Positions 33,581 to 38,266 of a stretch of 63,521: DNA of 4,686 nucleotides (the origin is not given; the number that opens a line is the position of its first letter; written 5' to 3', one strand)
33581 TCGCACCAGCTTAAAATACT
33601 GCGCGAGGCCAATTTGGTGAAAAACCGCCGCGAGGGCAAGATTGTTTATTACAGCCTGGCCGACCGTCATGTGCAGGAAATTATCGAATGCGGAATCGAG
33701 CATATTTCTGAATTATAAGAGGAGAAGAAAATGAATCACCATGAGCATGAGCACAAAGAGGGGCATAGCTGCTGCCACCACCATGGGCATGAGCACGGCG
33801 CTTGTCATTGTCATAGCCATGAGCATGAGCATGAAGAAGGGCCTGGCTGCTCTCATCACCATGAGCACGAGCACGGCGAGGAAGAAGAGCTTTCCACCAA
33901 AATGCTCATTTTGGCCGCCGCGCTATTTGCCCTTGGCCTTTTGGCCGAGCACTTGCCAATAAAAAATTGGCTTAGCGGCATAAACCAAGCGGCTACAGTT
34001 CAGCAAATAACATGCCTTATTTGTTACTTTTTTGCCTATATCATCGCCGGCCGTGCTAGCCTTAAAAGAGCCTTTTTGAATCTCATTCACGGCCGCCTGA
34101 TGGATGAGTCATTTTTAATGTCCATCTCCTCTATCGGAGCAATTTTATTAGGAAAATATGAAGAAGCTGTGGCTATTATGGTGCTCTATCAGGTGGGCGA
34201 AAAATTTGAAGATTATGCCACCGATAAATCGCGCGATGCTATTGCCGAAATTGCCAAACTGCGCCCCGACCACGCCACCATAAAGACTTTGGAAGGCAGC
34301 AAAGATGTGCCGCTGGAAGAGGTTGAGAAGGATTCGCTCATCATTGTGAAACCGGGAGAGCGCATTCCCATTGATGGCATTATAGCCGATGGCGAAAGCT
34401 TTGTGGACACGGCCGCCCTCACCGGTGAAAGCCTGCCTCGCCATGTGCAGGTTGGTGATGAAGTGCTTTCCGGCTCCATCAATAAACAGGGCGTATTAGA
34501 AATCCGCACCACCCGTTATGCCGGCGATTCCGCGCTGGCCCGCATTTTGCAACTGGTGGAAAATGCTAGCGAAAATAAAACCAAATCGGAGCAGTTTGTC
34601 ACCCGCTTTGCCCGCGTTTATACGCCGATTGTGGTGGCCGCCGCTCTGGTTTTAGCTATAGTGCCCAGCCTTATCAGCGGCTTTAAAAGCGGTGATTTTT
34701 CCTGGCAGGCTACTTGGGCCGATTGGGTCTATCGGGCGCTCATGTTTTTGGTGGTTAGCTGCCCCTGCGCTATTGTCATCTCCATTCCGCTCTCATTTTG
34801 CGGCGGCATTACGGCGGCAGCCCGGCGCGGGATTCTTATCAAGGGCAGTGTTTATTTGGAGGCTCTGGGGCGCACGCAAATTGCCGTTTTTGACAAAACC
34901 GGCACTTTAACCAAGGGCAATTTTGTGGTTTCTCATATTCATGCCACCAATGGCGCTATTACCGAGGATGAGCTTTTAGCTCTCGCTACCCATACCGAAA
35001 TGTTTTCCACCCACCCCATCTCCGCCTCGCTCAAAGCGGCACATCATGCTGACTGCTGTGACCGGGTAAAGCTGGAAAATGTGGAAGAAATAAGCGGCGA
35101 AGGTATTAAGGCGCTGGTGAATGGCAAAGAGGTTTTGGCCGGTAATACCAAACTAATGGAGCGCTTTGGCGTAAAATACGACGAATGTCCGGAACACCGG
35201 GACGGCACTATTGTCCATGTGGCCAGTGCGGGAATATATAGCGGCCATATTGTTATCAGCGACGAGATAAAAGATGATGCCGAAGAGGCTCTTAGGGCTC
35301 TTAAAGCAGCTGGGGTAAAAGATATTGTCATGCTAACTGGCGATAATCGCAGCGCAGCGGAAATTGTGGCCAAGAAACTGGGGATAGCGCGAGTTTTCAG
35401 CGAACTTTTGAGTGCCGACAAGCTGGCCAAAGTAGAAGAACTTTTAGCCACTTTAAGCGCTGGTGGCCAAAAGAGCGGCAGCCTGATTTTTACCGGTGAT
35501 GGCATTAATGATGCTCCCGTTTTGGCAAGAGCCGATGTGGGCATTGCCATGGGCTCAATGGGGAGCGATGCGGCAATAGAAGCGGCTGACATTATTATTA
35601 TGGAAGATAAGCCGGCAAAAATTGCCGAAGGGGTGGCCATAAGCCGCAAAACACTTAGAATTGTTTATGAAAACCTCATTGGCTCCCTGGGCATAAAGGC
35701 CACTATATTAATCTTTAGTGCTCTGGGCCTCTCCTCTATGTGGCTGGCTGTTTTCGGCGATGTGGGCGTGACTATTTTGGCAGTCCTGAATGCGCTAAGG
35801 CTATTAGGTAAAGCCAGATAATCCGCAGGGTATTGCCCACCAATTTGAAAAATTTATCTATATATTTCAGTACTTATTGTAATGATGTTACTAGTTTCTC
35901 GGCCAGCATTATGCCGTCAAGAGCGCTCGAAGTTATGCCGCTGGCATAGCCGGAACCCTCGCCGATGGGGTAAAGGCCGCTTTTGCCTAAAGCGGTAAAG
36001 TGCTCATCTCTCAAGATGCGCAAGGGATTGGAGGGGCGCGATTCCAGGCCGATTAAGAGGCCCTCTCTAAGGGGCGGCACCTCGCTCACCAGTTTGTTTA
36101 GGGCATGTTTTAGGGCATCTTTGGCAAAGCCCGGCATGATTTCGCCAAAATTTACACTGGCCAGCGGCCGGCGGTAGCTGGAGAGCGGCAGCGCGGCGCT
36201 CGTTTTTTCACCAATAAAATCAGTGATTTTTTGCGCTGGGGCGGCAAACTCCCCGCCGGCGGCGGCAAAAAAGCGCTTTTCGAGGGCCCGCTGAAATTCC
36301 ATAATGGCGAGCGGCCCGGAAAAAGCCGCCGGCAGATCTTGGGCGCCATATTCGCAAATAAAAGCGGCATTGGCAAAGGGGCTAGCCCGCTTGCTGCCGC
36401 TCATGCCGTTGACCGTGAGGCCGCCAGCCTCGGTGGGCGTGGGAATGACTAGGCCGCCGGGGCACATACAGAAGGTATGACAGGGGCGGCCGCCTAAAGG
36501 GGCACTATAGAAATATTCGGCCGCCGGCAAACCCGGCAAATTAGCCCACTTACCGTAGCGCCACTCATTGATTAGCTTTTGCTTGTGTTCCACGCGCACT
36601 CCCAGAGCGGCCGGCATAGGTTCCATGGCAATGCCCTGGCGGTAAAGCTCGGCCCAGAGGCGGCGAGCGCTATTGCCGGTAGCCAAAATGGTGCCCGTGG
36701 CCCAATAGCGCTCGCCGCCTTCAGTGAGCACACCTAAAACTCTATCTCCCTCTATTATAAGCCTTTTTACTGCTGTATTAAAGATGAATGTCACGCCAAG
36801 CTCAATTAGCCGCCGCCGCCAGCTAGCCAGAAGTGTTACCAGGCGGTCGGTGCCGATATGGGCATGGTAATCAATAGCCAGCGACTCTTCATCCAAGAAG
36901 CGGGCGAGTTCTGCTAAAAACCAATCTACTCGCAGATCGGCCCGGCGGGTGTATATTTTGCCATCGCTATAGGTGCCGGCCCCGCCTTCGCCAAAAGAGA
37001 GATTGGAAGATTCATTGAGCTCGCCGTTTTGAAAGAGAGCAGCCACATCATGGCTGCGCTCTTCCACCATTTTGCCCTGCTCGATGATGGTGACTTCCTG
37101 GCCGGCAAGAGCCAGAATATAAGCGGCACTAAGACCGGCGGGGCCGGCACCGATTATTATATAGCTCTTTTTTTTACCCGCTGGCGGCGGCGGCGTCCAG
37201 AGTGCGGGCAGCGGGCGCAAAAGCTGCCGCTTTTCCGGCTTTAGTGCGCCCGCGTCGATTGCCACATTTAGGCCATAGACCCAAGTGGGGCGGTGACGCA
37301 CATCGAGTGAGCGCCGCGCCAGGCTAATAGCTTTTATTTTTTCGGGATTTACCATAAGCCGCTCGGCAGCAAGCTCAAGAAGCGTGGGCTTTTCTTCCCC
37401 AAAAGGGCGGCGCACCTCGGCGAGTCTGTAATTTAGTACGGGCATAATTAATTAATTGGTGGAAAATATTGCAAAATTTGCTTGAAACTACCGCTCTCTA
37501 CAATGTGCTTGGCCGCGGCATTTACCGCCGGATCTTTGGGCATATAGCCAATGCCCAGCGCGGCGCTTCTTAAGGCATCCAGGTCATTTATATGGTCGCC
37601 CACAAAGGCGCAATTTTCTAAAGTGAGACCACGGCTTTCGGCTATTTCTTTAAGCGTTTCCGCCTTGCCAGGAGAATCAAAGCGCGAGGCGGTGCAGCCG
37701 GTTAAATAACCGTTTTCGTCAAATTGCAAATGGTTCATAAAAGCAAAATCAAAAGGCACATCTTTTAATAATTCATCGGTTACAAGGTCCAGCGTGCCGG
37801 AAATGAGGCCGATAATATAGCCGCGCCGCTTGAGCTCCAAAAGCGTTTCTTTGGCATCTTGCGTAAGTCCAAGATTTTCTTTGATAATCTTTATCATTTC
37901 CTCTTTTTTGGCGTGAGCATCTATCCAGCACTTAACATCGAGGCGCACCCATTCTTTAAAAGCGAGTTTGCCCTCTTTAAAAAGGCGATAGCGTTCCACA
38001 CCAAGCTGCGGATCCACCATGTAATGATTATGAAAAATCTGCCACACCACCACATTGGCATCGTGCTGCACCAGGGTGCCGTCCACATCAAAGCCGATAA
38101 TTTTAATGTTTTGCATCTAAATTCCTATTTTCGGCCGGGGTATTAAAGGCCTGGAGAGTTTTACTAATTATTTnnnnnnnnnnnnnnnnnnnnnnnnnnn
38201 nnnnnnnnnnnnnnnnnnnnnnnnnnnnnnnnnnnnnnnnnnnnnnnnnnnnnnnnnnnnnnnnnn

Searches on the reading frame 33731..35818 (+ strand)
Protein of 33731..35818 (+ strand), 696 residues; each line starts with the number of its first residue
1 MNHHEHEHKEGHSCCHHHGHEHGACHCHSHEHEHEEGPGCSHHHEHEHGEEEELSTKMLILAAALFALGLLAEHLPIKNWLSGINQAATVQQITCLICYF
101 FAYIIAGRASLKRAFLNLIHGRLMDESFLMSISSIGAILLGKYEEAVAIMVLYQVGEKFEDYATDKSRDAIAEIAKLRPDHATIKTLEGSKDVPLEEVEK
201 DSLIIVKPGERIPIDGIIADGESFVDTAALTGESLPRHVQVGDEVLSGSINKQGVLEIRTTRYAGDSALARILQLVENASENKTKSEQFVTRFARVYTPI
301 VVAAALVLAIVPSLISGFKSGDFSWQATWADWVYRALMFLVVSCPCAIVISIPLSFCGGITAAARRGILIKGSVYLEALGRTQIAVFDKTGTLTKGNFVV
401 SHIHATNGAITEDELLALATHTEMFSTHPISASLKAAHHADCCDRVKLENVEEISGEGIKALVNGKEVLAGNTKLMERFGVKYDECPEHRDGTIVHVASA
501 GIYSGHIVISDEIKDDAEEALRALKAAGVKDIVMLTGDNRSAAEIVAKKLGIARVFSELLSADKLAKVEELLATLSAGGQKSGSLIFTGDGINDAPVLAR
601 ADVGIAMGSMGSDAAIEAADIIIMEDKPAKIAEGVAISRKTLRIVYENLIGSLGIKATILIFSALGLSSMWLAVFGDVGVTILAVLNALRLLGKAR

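Call 12: search_protein_families(library=pfam, proteins=[window:33731-35818:+], max_evalue=0.001)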
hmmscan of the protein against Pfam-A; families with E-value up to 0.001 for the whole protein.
window:33731-35818:+ (696 aa): 4 families
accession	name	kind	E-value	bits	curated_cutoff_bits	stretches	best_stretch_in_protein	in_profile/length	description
PF00122.25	E1-E2_ATPase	-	7.2e-46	156.4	28.1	1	177-366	2-181/181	E1-E2 ATPase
PF00702.32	Hydrolase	-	9.6e-26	91.8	26.4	1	384-602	3-191/191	haloacid dehalogenase-like hydrolase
PF08282.18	Hydrolase_3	-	7.9e-05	22.9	20.9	0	566-624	187-244/255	haloacid dehalogenase-like hydrolase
PF12710.13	HAD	-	9.3e-05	23.4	27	1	516-598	89-188/189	haloacid dehalogenase-like hydrolase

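Call 97: find_related_loci(query=window:33731-35818:+, collection=genome_contigs, flank=200)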
Query window:33731-35818:+ (696 aa) in genome_contigs; peptide patterns used: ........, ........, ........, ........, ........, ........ (x = any residue, [..] = any of these).
60 stretches matched a pattern; 39 encode a relative of the query (tblastn E <= 1e-3); 38 distinct loci.
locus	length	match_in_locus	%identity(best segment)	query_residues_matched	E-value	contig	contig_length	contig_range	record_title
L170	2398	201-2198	75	39-696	0e+0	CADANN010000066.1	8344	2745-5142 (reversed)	MAG: uncultured Spirochaetaceae bacterium isolate RUG13457 genome assembly, contig: RUG13457_asm_66, whole genome shotgu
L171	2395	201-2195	75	39-696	0e+0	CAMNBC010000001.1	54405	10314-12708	MAG: uncultured Treponema sp. isolate SRR1267595_bin.51_metaWRAP_v1.3_MAG genome assembly, contig: NODE.682_length_54405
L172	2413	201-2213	73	24-696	0e+0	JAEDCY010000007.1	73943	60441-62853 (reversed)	MAG: Treponema sp. isolate MAG018 NODE_225_length_73943_cov_32.075249, whole genome shotgun sequence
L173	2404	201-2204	72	13-696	0e+0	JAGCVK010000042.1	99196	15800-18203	MAG: Treponema sp. isolate RGIG10158 Yak_Rumen-4__c1407083, whole genome shotgun sequence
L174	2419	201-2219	70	11-696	0e+0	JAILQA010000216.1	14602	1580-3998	MAG: Treponema sp. isolate RUI346 k141_11792113_flag=1_multi=9.0000_len=14602, whole genome shotgun sequence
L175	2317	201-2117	75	52-690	0e+0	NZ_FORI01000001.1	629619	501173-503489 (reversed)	Treponema bryantii strain XBD1002, whole genome shotgun sequence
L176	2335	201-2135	74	52-696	0e+0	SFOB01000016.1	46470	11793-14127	MAG: Treponema sp. isolate W3P1.029 Contig147, whole genome shotgun sequence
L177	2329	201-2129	72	52-696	0e+0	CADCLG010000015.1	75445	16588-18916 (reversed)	MAG: uncultured Spirochaetaceae bacterium isolate RUG14753 genome assembly, contig: RUG14753_asm_15, whole genome shotgu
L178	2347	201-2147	75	54-696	0e+0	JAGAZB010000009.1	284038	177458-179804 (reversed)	MAG: Treponema sp. isolate RGIG8904 Water_deer_Omasum.Co__c127917, whole genome shotgun sequence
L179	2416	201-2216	73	22-696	0e+0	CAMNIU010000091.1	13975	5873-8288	MAG: uncultured Treponema sp. isolate SRR873599_bin.14_metaWRAP_v1.3_MAG genome assembly, contig: ERZ1756080.1263550, wh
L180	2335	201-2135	74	54-692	0e+0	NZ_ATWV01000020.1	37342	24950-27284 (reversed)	Treponema bryantii NK4A124 G626DRAFT_scaffold00020.20_C, whole genome shotgun sequence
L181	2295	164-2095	75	54-696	0e+0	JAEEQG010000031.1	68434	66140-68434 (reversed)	MAG: Spirochaetes bacterium isolate Tb.RUG.33 k141_2179701_flag=0_multi=17.9975_len=68434, whole genome shotgun sequence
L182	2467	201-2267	69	14-696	0e+0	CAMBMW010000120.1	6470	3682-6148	MAG: uncultured Treponema sp. isolate SRR17382104_bin.47_metaWRAP_v1.3_MAG genome assembly, contig: ERZ10544615.7396, wh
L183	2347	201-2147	74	54-696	0e+0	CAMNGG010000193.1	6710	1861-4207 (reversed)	MAG: uncultured Treponema sp. isolate SRR873595_bin.11_metaWRAP_v1.3_MAG genome assembly, contig: ERZ1756110.1578617, wh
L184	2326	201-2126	73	52-696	0e+0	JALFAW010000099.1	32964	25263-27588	MAG: Spirochaetia bacterium isolate SUG513 k141_86711, whole genome shotgun sequence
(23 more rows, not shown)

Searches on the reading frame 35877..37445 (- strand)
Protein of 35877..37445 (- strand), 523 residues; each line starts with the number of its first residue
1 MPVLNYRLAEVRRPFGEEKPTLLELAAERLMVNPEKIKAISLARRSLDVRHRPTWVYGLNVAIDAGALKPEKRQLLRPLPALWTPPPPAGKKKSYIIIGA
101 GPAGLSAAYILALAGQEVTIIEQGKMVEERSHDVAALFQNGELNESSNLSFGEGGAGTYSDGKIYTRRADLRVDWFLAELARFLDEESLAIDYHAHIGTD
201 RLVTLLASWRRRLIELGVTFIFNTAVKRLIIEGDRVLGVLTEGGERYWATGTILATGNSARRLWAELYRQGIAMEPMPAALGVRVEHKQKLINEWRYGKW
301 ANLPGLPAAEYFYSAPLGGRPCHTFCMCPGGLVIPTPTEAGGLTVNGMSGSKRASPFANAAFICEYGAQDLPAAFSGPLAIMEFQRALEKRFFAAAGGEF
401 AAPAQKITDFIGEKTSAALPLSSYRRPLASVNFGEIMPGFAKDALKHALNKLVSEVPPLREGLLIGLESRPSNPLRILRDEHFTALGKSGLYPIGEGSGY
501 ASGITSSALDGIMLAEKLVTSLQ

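Call 12: search_protein_families(library=pfam, proteins=[window:35877-37445:-], max_evalue=0.001)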
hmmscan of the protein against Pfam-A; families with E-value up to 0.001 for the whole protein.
window:35877-37445:- (523 aa): 11 families
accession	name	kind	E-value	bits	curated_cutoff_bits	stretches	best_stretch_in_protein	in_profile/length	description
PF21688.3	FAD-depend_C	-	5.2e-50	170.8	27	1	279-470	2-196/197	FAD-dependent protein, C-terminal domain-like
PF01266.30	DAO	-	4.3e-15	56.5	27.9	2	95-166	2-58/353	FAD dependent oxidoreductase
PF00890.30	FAD_binding_2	-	9.8e-12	45.2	20.4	2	96-126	3-33/414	FAD binding domain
PF07992.20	Pyr_redox_2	-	6.2e-11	42.7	26.1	1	94-126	2-35/291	Pyridine nucleotide-disulphide oxidoreductase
PF03486.20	HI0933_like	-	5e-09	36.4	50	1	95-127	3-35/244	HI0933-like protein Rossmann domain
PF01134.28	GIDA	-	1.3e-07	31.5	22.1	0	96-123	3-30/391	Glucose inhibited division protein A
PF00070.33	Pyr_redox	-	2.9e-06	28.1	22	0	96-130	3-36/82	Pyridine nucleotide-disulphide oxidoreductase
PF13450.12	NAD_binding_8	-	9.1e-06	26.3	21.9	1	97-124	1-28/68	NAD(P)-binding Rossmann-like domain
PF01494.25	FAD_binding_3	-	1.1e-05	25.3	22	1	96-124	5-33/349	FAD binding domain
PF13738.12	Pyr_redox_3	-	1.4e-05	24.9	30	1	96-128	1-34/305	Pyridine nucleotide-disulphide oxidoreductase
PF01946.23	Thi4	-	0.00015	21.5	26.2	1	96-123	21-49/235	Thi4 family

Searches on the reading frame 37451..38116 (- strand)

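Call 98: search_protein_families(library=ncbifam, proteins=[window:37451-38116:-], max_evalue=0.00001)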
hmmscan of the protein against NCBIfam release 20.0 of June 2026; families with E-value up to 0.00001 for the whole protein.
window:37451-38116:- (222 aa): 14 families
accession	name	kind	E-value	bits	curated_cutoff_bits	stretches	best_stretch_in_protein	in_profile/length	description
TIGR01491.1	HAD-SF-IB-PSPlk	hypoth_equivalog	4.5e-33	114.7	151.9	1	3-195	3-192/201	phosphoserine phosphatase-like hydrolase, archaeal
TIGR00338.1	serB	equivalog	1.7e-27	96.5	144.15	1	4-217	14-218/219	phosphoserine phosphatase SerB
TIGR01488.1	HAD-SF-IB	subfamily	9.8e-22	77.8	45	1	8-183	3-175/177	HAD-IB family phosphatase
NF008350.0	PRK11133.1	equivalog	3e-17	62.8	413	1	48-213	149-310/324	phosphoserine phosphatase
TIGR01490.1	HAD-SF-IB-hyp1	subfamily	5.8e-16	59.3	98.3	1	9-182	4-187/202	HAD-IB family hydrolase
NF010109.0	PRK13582.1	equivalog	8.1e-10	38.7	133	1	68-214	54-191/205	bifunctional phosphoserine phosphatase/homoserine phosphotransferase ThrH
TIGR00099.1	Cof-subfamily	subfamily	1.2e-09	38.2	137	1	151-209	189-247/256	Cof-type HAD-IIB family hydrolase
NF002245.0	PRK01158.1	equivalog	2.2e-08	33.7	198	1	151-208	158-215/233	phosphoglycolate phosphatase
NF045966.1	YcsE_rel_Pase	equivalog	3.1e-08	33.4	220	0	151-208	192-249/265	YcsE-related riboflavin metabolism phosphatase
NF009695.0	PRK13222.1-2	equivalog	4.1e-08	33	225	0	86-206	97-212/226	phosphoglycolate phosphatase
NF052360.1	HolPasePseu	equivalog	1e-06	28.6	280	1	9-196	6-202/218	histidinol-phosphatase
TIGR01484.1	HAD-SF-IIB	subfamily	5e-06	26.7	41.8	0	150-189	180-219/221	HAD-IIB family hydrolase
TIGR01487.1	Pglycolate_arch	equivalog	7.6e-06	25.9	122.75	0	150-210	147-207/215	phosphoglycolate phosphatase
NF007821.0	PRK10530.1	equivalog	9.2e-06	25.1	274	0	151-214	200-263/272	pyridoxal phosphatase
